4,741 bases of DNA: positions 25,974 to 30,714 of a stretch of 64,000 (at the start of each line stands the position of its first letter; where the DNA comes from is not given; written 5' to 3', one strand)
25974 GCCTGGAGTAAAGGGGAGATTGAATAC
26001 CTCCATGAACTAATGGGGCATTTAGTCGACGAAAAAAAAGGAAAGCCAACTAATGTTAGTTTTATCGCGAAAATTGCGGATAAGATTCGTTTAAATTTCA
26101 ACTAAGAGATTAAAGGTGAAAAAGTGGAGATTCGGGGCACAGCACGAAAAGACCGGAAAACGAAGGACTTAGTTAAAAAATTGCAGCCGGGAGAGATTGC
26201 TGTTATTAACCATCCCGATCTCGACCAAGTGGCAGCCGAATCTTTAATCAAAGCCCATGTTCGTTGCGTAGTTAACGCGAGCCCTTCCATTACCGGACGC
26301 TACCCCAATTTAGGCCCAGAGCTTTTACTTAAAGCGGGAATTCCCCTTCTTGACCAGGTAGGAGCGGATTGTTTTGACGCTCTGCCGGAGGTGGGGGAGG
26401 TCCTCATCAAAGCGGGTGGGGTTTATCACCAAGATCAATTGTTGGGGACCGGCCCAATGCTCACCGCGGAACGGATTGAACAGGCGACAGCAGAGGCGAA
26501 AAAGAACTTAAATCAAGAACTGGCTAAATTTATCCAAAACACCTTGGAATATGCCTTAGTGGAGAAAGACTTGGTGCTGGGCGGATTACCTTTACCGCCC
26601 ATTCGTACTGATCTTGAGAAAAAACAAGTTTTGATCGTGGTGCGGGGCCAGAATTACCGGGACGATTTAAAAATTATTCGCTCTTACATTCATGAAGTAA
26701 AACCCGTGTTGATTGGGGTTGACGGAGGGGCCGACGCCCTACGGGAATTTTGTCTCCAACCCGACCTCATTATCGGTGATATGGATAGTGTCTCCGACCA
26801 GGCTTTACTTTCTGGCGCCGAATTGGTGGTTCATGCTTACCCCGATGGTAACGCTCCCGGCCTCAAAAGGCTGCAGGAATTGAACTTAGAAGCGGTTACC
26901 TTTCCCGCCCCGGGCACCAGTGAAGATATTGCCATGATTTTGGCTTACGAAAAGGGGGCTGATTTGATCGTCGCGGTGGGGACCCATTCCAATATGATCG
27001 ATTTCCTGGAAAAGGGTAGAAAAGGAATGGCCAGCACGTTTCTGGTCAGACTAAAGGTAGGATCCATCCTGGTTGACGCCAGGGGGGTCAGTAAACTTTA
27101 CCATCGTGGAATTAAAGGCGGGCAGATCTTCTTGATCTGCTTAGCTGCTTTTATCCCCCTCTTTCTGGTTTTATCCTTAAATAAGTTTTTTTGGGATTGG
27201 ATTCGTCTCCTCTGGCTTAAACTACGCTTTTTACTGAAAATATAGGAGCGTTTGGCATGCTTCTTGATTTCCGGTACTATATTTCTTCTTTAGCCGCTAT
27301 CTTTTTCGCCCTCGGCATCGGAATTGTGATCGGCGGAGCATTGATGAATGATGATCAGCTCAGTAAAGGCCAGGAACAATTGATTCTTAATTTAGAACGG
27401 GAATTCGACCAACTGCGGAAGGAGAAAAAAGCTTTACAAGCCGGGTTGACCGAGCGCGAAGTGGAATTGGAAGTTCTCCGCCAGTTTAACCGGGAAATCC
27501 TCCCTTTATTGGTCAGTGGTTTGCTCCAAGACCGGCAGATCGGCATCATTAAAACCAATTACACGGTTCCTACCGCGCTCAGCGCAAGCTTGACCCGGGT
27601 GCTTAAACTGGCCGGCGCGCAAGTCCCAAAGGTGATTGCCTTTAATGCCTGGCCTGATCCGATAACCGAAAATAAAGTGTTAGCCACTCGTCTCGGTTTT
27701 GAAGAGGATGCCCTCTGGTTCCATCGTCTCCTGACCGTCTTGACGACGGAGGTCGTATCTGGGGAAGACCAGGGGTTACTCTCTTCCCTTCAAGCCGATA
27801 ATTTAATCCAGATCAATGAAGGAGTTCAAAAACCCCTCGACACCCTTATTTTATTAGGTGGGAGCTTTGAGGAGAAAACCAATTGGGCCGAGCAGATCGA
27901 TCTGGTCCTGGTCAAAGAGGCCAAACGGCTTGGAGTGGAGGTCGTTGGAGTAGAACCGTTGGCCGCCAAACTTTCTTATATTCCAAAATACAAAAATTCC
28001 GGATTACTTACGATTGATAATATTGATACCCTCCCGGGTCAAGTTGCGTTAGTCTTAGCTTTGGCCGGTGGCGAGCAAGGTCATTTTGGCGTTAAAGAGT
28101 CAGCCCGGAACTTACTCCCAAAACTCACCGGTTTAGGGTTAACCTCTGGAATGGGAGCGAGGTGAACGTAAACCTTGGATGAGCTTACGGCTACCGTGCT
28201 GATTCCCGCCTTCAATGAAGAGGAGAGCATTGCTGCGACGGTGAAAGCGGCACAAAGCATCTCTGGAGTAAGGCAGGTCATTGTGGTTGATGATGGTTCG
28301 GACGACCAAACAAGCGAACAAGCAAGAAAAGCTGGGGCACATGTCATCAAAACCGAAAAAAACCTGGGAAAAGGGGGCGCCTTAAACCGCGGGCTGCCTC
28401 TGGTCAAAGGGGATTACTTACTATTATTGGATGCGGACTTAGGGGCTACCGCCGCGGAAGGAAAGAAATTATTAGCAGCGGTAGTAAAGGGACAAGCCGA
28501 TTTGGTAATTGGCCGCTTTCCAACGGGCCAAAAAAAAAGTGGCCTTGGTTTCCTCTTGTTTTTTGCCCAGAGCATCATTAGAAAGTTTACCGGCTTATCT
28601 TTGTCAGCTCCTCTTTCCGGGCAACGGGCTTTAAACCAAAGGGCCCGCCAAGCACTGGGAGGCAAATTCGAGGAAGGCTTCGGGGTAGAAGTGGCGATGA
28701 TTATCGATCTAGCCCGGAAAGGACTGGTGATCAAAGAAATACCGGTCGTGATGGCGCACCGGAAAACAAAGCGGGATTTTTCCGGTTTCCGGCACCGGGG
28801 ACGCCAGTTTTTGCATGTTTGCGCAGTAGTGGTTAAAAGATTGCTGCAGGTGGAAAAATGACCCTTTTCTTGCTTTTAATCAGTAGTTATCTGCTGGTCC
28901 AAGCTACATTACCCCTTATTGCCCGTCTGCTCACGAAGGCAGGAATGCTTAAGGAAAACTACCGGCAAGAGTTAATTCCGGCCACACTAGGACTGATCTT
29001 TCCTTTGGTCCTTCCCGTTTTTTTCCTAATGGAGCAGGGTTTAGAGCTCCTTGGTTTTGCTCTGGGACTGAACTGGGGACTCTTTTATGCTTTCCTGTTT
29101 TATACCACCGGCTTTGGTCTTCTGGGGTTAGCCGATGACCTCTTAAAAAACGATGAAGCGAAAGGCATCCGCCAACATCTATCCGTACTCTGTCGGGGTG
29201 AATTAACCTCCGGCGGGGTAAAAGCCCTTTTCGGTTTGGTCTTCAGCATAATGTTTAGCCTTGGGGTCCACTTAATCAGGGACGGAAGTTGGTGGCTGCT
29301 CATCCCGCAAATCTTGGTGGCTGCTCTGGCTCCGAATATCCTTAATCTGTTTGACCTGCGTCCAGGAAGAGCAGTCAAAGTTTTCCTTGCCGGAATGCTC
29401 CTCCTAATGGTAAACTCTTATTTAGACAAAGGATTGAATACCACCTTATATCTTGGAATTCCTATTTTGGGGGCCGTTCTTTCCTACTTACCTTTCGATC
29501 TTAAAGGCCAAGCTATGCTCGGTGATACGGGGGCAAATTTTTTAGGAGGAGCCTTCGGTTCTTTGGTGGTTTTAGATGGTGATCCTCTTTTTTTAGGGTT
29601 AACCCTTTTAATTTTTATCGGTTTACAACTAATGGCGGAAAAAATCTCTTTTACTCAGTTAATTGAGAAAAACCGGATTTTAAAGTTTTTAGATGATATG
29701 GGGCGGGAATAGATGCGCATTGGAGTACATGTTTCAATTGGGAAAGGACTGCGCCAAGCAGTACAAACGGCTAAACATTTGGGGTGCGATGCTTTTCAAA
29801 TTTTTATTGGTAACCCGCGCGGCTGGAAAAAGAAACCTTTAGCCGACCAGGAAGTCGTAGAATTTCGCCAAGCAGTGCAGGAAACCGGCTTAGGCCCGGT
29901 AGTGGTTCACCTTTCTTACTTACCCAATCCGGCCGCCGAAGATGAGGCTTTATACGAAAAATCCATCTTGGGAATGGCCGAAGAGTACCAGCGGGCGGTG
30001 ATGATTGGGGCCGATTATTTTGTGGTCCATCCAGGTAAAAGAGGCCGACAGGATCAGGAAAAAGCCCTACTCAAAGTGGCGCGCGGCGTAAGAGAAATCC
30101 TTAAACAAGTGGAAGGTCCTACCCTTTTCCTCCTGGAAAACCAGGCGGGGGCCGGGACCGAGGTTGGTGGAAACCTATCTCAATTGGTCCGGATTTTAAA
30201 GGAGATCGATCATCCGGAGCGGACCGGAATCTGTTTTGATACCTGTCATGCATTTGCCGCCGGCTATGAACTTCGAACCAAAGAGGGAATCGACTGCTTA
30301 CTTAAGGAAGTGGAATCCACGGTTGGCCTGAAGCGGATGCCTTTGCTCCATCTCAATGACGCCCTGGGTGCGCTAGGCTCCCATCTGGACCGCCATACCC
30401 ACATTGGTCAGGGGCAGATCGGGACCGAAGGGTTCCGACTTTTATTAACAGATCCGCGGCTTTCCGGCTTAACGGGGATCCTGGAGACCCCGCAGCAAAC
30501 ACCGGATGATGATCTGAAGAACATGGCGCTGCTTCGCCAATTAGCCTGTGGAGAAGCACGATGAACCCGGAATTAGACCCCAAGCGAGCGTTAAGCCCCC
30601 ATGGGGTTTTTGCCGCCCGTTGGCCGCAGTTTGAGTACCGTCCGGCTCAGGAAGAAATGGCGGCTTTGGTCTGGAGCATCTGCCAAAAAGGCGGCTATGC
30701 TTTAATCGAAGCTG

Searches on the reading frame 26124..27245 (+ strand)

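Call 46: search_protein_families(library=pfam, proteins=[window:26124-27245:+], max_evalue=0.00001)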
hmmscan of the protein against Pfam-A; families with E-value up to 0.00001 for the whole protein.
window:26124-27245:+ (373 aa): 2 families
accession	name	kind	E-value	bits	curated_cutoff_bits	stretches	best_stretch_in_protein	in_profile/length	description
PF12555.13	SteA-like_C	-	3.2e-09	37.1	26.4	1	320-368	1-49/52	SteA-like C-terminal domain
PF04263.21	TPK_catalytic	-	3e-07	30.8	30.7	1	193-228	8-43/113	Thiamin pyrophosphokinase, catalytic domain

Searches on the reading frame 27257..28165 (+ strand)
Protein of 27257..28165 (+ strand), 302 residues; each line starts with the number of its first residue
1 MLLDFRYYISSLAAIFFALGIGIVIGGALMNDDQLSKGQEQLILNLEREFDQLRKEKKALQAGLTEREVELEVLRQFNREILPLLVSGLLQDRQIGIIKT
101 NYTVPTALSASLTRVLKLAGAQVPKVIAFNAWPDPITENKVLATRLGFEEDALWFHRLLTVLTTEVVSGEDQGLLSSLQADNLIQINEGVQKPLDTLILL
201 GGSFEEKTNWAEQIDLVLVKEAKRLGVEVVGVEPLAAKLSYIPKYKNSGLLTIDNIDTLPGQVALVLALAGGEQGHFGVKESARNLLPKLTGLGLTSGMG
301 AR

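Call 46: search_protein_families(library=pfam, proteins=[window:27257-28165:+], max_evalue=0.00001)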
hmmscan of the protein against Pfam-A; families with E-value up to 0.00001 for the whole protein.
window:27257-28165:+ (302 aa): 1 family
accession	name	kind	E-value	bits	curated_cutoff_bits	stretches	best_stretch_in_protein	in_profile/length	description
PF11382.13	MctB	-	8.6e-38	131.2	25.6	1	3-288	2-306/306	Copper transport outer membrane protein, MctB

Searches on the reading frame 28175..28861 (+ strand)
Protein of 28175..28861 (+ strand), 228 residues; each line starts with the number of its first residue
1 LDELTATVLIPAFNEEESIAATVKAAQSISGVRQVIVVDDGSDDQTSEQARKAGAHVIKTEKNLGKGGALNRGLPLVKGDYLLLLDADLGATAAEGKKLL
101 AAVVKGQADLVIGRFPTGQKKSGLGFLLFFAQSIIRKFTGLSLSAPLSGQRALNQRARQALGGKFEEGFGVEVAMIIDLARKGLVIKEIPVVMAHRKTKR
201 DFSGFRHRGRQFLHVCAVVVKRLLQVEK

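Call 46: search_protein_families(library=pfam, proteins=[window:28175-28861:+], max_evalue=0.00001)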
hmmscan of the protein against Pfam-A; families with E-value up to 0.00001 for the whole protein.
window:28175-28861:+ (228 aa): 2 families
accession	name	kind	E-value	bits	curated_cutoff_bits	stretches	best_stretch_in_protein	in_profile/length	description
PF00535.33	Glycos_transf_2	-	1.7e-26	93.6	23.3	1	7-126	1-126/168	Glycosyl transferase family 2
PF13641.12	Glyco_tranf_2_3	-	9e-09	36.1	27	1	7-88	4-96/230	Glycosyltransferase like family 2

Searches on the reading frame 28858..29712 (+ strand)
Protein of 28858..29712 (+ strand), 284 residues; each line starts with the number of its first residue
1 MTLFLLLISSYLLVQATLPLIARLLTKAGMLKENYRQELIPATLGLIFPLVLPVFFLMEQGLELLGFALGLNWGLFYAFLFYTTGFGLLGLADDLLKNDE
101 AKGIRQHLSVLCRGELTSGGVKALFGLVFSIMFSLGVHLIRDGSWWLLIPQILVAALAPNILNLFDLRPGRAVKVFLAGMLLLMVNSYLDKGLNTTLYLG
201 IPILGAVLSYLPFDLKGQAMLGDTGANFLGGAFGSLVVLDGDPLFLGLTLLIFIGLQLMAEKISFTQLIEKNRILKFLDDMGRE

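Call 46: search_protein_families(library=pfam, proteins=[window:28858-29712:+], max_evalue=0.00001)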
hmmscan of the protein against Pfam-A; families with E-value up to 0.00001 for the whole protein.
window:28858-29712:+ (284 aa): 1 family
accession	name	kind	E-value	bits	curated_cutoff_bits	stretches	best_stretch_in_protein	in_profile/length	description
PF00953.26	Glycos_transf_4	-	2e-08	34.8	27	1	78-238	3-157/160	Glycosyl transferase family 4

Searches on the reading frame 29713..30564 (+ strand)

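Call 46: search_protein_families(library=pfam, proteins=[window:29713-30564:+], max_evalue=0.00001)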
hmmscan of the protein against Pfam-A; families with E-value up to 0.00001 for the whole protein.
window:29713-30564:+ (283 aa): 1 family
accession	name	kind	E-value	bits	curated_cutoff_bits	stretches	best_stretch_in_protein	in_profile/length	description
PF01261.30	AP_endonuc_2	-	3.2e-49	168.3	31.1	1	18-271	2-243/249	Xylose isomerase-like TIM barrel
